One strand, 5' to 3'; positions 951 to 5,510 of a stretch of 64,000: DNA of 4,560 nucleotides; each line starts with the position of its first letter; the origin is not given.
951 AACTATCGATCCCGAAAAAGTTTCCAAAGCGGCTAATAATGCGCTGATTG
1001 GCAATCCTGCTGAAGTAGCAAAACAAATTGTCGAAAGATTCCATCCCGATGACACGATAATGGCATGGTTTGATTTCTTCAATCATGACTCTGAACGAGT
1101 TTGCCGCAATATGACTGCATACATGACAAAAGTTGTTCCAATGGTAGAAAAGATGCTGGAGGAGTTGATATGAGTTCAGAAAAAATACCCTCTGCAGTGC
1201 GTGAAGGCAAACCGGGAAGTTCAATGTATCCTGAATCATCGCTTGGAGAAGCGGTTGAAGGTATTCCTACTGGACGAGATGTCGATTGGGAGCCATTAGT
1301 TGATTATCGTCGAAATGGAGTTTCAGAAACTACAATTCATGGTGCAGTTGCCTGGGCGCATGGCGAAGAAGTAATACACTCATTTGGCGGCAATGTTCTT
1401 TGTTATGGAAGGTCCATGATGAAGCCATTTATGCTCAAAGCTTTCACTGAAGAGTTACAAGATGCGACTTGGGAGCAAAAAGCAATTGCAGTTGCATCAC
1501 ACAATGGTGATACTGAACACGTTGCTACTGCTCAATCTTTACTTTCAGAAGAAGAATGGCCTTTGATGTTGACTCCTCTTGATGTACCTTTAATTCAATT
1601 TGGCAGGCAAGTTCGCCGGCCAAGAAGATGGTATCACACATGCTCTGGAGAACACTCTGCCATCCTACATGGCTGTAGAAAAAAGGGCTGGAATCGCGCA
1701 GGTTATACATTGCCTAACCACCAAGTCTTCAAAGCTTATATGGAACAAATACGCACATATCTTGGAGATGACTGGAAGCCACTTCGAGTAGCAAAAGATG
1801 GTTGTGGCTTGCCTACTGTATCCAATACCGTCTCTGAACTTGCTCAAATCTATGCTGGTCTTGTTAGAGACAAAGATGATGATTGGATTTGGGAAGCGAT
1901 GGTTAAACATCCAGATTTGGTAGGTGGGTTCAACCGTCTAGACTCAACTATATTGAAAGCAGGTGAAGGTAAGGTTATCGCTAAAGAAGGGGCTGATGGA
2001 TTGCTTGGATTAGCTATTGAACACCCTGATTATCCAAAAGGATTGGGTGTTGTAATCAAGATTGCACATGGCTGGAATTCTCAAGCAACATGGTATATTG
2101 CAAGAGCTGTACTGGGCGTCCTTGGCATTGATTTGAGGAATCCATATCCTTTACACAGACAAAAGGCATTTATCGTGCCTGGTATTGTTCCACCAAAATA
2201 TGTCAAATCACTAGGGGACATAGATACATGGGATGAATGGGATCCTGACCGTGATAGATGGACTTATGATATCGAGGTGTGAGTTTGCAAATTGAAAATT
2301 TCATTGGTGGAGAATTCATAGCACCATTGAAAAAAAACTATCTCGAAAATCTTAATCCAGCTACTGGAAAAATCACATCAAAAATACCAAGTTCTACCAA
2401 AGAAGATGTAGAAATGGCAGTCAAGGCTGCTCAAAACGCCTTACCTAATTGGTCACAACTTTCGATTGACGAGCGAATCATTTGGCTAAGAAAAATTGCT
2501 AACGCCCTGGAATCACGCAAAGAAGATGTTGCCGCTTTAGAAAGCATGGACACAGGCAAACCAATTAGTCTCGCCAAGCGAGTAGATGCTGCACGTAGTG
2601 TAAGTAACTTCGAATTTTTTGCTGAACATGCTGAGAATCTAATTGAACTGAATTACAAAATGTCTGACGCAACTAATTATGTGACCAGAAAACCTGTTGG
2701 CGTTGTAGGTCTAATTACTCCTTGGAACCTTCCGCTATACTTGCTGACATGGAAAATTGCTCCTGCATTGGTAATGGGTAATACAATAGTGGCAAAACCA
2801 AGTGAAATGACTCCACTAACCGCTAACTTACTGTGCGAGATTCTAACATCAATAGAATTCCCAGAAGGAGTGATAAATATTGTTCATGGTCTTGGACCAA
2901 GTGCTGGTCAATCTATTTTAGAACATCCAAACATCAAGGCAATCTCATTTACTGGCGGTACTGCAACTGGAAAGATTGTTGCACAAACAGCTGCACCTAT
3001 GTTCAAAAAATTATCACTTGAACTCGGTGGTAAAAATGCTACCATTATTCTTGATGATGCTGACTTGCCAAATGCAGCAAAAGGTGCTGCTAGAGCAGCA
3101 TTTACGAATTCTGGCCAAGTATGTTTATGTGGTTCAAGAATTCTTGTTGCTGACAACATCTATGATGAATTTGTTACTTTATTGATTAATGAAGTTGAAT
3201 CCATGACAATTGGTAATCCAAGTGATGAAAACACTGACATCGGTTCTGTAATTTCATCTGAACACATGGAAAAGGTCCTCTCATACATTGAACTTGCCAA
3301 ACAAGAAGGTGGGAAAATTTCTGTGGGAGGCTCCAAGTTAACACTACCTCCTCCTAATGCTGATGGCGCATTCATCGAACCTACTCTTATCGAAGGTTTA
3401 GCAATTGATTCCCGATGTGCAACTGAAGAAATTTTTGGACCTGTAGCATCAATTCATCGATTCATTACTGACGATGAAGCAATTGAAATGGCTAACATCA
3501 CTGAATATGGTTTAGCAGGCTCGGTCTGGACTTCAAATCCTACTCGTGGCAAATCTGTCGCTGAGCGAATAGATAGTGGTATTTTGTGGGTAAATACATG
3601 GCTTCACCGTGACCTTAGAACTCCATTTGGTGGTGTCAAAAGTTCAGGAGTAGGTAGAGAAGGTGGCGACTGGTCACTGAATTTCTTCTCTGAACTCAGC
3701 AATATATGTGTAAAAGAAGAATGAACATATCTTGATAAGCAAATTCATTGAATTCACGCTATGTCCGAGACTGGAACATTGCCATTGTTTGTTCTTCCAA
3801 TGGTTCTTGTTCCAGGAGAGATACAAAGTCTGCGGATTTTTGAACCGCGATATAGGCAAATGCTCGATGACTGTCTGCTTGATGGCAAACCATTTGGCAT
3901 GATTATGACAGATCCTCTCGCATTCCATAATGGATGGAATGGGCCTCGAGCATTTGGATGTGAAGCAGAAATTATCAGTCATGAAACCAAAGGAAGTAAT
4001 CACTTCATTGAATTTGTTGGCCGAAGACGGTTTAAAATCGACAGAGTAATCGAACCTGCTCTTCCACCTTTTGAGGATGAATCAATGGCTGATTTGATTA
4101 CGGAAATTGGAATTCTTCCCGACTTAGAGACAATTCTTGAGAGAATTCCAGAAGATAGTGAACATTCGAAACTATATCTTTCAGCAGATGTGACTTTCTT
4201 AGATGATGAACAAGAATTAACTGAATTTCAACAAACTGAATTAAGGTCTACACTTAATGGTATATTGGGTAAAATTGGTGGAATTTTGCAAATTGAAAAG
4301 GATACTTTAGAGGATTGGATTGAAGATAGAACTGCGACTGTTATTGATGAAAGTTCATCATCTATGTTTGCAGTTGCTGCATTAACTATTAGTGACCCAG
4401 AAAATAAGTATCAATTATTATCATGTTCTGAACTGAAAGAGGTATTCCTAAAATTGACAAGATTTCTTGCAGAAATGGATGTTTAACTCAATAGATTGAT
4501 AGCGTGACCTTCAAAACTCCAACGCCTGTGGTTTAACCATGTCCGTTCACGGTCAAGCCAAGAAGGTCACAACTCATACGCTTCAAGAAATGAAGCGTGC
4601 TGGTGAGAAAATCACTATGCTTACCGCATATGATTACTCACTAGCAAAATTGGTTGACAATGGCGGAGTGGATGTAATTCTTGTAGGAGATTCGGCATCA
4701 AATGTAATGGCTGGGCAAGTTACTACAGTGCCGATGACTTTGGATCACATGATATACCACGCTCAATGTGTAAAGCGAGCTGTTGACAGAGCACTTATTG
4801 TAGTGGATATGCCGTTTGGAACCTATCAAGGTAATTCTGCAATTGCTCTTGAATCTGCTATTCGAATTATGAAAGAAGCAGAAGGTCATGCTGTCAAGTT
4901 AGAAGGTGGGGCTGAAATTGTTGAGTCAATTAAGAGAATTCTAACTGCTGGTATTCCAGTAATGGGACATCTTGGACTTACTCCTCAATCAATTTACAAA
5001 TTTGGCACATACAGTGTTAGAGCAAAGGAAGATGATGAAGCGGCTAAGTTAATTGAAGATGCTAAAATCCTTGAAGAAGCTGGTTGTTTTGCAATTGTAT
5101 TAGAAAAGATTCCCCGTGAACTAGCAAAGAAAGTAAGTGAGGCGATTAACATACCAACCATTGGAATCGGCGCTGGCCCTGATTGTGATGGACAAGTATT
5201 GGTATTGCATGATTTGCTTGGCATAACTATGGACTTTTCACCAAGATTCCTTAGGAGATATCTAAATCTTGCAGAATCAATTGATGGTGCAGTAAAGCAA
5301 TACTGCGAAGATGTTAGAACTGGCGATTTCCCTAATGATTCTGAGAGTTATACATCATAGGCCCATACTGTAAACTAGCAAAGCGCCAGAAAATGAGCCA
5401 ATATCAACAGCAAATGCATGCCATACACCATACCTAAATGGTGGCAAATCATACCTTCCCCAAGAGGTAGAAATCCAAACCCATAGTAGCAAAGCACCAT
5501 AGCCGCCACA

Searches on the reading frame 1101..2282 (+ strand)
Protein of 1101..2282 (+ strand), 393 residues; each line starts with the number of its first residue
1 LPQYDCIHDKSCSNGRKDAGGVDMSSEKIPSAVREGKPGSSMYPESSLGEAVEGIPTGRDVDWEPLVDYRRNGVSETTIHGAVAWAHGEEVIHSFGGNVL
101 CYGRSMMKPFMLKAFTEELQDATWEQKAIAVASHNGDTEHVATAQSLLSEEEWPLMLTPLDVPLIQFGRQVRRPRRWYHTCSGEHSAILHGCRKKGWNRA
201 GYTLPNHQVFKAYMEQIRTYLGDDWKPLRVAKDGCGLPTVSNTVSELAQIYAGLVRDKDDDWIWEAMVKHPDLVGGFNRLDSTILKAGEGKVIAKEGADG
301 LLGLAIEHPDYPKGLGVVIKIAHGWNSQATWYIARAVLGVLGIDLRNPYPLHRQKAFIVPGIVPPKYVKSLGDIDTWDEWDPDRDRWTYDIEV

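Call 41: search_protein_families(library=pfam, proteins=[window:1101-2282:+], max_evalue=0.0001)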
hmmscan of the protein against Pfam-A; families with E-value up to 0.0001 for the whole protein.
window:1101-2282:+ (393 aa): 1 family
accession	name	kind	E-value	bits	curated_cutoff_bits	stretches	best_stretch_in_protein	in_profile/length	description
PF06089.17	Asparaginase_II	-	5.6e-48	164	25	1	67-346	1-295/322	L-asparaginase II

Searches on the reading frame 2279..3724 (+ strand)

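Call 41: search_protein_families(library=pfam, proteins=[window:2279-3724:+], max_evalue=0.0001)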
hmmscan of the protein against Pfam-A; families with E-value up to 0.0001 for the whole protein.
window:2279-3724:+ (481 aa): 2 families
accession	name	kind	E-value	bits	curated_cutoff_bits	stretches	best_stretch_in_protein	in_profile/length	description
PF00171.27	Aldedh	-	4.1e-165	550.3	23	1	20-474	7-459/461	Aldehyde dehydrogenase family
PF05893.19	LuxC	-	3.9e-08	33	21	1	128-324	78-277/401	Acyl-CoA reductase (LuxC)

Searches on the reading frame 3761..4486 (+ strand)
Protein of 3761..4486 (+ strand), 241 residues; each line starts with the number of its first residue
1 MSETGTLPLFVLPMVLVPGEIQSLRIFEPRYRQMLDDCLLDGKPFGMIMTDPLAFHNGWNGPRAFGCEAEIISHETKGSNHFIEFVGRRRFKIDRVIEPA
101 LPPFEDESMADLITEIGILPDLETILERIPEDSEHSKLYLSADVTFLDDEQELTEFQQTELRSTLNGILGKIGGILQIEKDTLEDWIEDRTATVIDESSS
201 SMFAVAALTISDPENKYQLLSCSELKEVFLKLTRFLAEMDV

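Call 41: search_protein_families(library=pfam, proteins=[window:3761-4486:+], max_evalue=0.0001)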
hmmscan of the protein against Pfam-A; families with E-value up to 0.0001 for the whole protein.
window:3761-4486:+ (241 aa): 1 family
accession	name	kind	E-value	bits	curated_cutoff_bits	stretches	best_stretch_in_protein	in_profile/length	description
PF02190.22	LON_substr_bdg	-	1.1e-17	65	28.7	1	6-237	1-199/200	ATP-dependent protease La (LON) substrate-binding domain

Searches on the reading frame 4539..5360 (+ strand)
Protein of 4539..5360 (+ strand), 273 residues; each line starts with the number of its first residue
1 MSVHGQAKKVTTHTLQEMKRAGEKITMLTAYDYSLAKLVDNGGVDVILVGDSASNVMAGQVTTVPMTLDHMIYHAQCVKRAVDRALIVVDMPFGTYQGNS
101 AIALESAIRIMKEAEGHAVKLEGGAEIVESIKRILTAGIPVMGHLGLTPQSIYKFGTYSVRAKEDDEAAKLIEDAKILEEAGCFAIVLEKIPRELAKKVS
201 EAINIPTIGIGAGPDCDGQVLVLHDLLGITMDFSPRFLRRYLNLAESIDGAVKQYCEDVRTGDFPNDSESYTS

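Call 41: search_protein_families(library=pfam, proteins=[window:4539-5360:+], max_evalue=0.0001)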
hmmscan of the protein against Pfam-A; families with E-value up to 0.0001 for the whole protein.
window:4539-5360:+ (273 aa): 1 family
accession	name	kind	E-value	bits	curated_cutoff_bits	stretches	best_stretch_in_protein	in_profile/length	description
PF02548.21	Pantoate_transf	-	3.6e-115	384.3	28.7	1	9-266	1-258/259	Ketopantoate hydroxymethyltransferase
